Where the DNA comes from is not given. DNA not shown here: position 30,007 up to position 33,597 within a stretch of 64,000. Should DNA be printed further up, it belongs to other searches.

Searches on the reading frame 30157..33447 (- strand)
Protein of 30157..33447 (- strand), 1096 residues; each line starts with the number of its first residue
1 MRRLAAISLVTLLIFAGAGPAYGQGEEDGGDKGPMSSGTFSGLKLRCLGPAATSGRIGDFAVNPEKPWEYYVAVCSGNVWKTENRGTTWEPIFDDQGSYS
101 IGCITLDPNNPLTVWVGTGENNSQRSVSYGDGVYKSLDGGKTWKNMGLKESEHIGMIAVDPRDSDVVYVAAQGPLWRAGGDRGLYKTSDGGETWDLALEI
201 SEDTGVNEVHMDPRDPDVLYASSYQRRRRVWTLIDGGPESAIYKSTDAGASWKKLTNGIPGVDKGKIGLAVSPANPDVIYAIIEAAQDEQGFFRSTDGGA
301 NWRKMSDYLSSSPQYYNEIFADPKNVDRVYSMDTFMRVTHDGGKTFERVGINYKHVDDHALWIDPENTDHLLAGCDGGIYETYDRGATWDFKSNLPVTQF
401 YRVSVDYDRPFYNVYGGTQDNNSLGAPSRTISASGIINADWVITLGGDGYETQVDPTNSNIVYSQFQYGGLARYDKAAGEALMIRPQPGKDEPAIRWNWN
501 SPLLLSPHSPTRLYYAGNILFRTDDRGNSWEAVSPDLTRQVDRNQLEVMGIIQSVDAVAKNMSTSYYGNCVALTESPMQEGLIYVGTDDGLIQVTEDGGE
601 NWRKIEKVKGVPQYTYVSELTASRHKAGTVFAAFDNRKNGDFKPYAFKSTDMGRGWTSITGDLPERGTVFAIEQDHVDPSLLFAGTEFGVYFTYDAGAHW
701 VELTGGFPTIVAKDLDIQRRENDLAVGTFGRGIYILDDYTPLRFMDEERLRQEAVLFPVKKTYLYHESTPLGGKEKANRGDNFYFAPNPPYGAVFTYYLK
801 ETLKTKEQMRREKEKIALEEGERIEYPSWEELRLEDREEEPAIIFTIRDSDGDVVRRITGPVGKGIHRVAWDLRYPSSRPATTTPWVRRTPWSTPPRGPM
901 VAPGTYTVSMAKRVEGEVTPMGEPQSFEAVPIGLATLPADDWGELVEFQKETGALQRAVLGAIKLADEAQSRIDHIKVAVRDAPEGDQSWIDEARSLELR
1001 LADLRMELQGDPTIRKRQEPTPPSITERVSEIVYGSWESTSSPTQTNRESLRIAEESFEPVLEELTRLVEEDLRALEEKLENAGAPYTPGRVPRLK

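Call 54: find_encoding_contigs(protein=window:30157-33447:-, flank=10000, max_places=1)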
Protein window:30157-33447:- (1096 aa): no gene with exactly this product is on record in the collection.

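Call 56: search_protein_families(library=pfam, proteins=[window:30157-33447:-], max_evalue=0.0001)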
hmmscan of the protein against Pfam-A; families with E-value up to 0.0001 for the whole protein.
window:30157-33447:- (1096 aa): 4 families
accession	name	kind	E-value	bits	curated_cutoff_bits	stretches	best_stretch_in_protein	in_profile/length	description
PF15902.12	Sortilin-Vps10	-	1.5e-29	103.6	33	2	133-260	3-117/446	Sortilin, neurotensin receptor 3,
PF02012.26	BNR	-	3.9e-11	41.6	27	0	134-144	1-11/12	BNR/Asp-box repeat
PF14870.12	PSII_BNR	-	2.9e-09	37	27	0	290-391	38-139/303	Photosynthesis system II assembly factor YCF48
PF13088.12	BNR_2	-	2.6e-07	30.7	31.4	0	102-305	54-251/277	BNR repeat-like domain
